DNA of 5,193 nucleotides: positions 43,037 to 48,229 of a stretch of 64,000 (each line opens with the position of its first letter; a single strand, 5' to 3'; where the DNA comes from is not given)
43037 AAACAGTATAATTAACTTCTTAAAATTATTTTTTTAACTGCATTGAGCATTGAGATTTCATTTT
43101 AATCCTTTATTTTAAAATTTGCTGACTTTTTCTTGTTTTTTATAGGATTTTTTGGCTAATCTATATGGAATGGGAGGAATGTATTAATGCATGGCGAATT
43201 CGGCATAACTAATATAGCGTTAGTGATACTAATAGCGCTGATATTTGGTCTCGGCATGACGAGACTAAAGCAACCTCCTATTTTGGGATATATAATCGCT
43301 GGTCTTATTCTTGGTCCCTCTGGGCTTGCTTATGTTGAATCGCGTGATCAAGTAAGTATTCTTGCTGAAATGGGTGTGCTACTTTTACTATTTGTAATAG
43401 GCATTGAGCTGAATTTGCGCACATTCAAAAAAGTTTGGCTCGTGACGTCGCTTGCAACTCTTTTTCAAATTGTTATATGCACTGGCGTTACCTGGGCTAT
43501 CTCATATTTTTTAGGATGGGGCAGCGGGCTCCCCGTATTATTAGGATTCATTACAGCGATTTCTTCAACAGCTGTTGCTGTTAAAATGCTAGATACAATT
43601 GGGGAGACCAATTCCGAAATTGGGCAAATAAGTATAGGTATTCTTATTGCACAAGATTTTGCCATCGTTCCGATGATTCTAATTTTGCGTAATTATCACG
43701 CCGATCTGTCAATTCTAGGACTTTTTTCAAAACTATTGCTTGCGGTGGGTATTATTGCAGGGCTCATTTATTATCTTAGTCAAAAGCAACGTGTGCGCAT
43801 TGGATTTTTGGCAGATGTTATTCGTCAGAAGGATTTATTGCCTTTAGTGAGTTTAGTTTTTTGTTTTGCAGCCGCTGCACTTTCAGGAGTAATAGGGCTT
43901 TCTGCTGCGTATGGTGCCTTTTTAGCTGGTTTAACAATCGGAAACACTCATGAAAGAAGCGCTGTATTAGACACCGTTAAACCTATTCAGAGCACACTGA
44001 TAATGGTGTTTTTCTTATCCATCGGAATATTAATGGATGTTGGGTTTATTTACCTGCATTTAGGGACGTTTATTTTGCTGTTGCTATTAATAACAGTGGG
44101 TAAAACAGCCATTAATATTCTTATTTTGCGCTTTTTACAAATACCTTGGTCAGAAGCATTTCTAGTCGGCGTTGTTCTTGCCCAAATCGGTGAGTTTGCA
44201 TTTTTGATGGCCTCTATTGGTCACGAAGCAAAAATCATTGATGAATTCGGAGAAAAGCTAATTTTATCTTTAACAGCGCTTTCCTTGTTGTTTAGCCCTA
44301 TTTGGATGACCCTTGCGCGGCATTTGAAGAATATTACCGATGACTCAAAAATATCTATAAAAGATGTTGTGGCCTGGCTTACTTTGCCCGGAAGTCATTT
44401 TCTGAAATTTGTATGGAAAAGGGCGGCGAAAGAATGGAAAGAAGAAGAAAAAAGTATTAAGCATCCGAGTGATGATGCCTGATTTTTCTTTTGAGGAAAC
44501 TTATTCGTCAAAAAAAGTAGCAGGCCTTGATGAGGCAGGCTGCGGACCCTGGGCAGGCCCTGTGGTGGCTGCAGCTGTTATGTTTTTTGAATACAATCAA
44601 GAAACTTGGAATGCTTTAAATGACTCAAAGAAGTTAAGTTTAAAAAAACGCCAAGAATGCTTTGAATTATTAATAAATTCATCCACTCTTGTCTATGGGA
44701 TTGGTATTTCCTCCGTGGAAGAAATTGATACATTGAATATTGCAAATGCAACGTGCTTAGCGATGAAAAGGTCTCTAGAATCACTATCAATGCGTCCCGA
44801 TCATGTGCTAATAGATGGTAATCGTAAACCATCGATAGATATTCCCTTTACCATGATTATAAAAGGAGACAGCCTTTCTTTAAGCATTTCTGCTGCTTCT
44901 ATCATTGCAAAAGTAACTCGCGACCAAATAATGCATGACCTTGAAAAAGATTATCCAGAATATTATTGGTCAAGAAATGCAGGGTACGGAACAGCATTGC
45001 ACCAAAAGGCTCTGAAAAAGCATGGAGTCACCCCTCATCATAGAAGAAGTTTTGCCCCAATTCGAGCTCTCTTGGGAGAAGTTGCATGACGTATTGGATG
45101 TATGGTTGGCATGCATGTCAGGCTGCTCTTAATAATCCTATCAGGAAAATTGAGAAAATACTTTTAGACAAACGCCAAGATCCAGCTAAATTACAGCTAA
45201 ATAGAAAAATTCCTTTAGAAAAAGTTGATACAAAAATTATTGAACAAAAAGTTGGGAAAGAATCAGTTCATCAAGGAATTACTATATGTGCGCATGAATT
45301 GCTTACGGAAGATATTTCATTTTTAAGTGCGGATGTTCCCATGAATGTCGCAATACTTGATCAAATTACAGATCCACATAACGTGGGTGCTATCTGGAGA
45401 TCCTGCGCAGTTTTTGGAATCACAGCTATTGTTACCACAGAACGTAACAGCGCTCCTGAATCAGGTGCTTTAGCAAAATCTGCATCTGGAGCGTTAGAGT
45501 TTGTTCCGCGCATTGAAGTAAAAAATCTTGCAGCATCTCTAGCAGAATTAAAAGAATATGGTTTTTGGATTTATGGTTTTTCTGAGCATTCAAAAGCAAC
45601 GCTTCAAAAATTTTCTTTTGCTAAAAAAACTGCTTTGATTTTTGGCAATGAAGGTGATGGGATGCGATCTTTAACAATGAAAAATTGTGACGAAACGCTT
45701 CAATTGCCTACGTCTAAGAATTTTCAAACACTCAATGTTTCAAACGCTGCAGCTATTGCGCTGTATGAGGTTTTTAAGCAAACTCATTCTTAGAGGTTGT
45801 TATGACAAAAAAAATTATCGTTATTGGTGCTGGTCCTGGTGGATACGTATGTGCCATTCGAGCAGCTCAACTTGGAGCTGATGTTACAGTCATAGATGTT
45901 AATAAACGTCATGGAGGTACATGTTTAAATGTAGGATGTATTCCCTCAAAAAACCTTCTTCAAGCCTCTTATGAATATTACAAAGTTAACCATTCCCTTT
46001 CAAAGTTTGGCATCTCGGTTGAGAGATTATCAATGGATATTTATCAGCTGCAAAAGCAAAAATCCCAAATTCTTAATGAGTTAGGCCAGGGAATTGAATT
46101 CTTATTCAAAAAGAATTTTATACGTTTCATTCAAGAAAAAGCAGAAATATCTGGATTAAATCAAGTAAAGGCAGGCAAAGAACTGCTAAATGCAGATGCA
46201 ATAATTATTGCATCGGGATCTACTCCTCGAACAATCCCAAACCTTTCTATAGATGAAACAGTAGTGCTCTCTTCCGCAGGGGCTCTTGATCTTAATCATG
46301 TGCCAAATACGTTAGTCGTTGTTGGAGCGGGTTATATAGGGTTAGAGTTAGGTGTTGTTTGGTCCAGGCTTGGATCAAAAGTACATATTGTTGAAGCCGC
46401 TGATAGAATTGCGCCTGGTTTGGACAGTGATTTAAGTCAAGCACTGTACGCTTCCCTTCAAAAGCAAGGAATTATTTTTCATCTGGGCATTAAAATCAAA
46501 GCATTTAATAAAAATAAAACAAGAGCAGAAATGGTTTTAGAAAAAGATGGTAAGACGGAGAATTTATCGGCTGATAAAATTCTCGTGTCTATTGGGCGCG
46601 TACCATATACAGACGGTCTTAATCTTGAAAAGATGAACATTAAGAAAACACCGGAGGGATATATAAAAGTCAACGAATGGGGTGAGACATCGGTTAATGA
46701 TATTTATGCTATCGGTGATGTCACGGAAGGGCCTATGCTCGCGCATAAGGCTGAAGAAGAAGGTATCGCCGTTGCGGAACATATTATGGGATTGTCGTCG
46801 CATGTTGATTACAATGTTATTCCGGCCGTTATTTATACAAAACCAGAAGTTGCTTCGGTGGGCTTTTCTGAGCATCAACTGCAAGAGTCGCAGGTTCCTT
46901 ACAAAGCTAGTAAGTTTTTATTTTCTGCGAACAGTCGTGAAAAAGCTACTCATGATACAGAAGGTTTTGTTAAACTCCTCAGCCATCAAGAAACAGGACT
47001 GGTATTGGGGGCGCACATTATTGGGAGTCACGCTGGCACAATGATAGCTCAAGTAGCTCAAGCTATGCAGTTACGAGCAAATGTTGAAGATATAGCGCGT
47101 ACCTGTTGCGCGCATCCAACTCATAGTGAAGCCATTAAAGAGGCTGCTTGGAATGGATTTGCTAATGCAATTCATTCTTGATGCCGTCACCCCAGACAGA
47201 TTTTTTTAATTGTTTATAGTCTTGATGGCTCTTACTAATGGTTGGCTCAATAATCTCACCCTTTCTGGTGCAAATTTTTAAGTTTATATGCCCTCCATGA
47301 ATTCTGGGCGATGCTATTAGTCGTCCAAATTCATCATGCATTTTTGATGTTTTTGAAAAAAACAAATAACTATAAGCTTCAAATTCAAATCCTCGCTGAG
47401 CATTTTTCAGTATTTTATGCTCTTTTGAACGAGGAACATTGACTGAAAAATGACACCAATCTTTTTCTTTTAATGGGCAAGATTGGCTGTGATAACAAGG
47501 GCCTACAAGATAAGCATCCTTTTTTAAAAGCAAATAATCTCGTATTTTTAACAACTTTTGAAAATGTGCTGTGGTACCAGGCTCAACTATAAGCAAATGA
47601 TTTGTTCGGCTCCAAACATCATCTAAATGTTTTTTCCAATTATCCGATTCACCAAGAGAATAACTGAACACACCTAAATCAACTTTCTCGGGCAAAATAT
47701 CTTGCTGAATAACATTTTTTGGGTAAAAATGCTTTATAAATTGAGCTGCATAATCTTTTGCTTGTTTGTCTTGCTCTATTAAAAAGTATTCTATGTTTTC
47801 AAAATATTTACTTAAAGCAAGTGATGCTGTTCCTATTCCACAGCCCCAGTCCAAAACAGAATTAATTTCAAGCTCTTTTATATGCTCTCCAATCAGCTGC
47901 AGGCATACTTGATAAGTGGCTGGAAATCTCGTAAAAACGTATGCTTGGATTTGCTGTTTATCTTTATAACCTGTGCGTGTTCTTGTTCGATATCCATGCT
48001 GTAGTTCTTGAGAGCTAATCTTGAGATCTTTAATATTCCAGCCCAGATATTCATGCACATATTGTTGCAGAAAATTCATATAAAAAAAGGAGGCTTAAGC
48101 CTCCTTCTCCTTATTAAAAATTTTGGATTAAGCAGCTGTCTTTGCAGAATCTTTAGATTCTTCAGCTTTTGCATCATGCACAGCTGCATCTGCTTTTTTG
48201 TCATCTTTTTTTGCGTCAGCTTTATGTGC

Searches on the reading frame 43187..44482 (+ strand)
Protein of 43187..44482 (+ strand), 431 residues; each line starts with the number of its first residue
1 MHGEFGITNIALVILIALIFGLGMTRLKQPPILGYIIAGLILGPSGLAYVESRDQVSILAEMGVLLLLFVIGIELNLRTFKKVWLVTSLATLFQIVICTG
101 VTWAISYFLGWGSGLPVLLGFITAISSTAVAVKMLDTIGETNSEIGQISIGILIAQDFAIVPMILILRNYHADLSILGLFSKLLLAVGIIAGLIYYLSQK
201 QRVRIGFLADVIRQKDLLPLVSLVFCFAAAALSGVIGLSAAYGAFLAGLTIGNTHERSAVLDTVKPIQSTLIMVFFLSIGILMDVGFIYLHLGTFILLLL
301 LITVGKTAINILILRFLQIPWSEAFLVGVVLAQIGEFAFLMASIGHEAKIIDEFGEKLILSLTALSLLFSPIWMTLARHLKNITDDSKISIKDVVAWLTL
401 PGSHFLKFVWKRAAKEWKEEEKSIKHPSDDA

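Call 60: search_protein_families(library=pfam, proteins=[window:43187-44482:+], max_evalue=0.0001)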
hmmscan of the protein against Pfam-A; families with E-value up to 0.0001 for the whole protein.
window:43187-44482:+ (431 aa): 1 family
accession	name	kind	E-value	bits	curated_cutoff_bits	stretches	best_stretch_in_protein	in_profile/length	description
PF00999.27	Na_H_Exchanger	-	1.6e-52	179.1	26.2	1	14-372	1-372/375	Sodium/hydrogen exchanger, transmembrane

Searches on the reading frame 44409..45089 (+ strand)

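Call 60: search_protein_families(library=pfam, proteins=[window:44409-45089:+], max_evalue=0.0001)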
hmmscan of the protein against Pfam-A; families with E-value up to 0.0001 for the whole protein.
window:44409-45089:+ (226 aa): 1 family
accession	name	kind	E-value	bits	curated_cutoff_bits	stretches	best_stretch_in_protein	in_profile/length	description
PF01351.25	RNase_HII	-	3.5e-42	145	25.8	1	38-216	1-197/199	Ribonuclease HII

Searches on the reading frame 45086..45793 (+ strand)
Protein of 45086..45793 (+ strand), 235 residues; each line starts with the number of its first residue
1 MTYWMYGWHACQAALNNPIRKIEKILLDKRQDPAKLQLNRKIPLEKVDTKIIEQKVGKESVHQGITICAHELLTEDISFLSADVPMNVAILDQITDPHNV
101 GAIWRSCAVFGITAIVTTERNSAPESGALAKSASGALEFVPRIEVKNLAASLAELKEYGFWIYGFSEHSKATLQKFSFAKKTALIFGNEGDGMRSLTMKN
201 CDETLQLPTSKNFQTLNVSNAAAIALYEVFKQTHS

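Call 60: search_protein_families(library=pfam, proteins=[window:45086-45793:+], max_evalue=0.0001)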
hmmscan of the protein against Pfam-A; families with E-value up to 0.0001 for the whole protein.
window:45086-45793:+ (235 aa): 2 families
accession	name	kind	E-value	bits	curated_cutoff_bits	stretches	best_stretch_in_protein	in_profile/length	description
PF00588.24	SpoU_methylase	-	2.4e-40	138.3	29.7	1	88-227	3-142/142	SpoU rRNA Methylase family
PF08032.17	SpoU_sub_bind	-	6.9e-10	39.6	22.8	1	5-66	2-67/76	RNA 2'-O ribose methyltransferase substrate binding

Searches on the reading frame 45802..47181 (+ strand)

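Call 60: search_protein_families(library=pfam, proteins=[window:45802-47181:+], max_evalue=0.0001)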
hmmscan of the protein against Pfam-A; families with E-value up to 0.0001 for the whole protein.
window:45802-47181:+ (459 aa): 13 families
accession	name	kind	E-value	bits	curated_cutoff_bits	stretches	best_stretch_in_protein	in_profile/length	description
PF07992.20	Pyr_redox_2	-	7.8e-76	255.7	26.1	1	4-321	2-291/291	Pyridine nucleotide-disulphide oxidoreductase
PF02852.28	Pyr_redox_dim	-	1.1e-36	125.8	25.3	1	340-449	1-110/110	Pyridine nucleotide-disulphide oxidoreductase, dimerisation domain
PF00070.33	Pyr_redox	-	2.9e-24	85.8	22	1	171-245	2-78/82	Pyridine nucleotide-disulphide oxidoreductase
PF13738.12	Pyr_redox_3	-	6.8e-10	39.1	30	1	120-305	114-305/305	Pyridine nucleotide-disulphide oxidoreductase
PF03486.20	HI0933_like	-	3.3e-09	37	50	1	4-38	2-36/244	HI0933-like protein Rossmann domain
PF01266.30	DAO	-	1.1e-08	35.4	27.9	0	4-124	1-108/353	FAD dependent oxidoreductase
PF13450.12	NAD_binding_8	-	3.3e-08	34.1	21.9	1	7-42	1-36/68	NAD(P)-binding Rossmann-like domain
PF03721.20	UDPG_MGDP_dh_N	-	6.5e-08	32.8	27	0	4-36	2-34/187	UDP-glucose/GDP-mannose dehydrogenase family, NAD binding domain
PF00890.30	FAD_binding_2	-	1.8e-07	31.2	20.4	1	5-40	2-37/414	FAD binding domain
PF01134.28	GIDA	-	2.9e-07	30.3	22.1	1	4-53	1-47/391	Glucose inhibited division protein A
PF12831.13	FAD_oxidored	-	3e-07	30.5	27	1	5-139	2-145/416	FAD dependent oxidoreductase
PF01262.27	AlaDh_PNT_C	-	1.4e-05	25.1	23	0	4-36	30-62/214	Alanine dehydrogenase/PNT, C-terminal domain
PF01494.25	FAD_binding_3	-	1.4e-05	24.9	22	0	172-333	5-126/349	FAD binding domain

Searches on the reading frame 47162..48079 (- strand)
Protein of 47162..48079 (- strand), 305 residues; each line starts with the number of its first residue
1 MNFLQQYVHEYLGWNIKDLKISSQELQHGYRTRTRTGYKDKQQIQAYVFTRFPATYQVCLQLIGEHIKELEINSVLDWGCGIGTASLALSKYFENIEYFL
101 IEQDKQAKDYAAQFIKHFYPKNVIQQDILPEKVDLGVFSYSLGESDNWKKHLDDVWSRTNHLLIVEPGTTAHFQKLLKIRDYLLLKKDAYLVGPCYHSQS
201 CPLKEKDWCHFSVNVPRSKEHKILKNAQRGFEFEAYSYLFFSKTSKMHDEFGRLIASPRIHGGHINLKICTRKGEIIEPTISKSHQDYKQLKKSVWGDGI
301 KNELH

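Call 60: search_protein_families(library=pfam, proteins=[window:47162-48079:-], max_evalue=0.0001)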
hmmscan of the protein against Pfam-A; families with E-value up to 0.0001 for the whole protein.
window:47162-48079:- (305 aa): 1 family
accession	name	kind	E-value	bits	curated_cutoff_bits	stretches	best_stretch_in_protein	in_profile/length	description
PF09243.16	Rsm22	-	1.2e-42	146.6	23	1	43-299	3-273/275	Mitochondrial small ribosomal subunit Rsm22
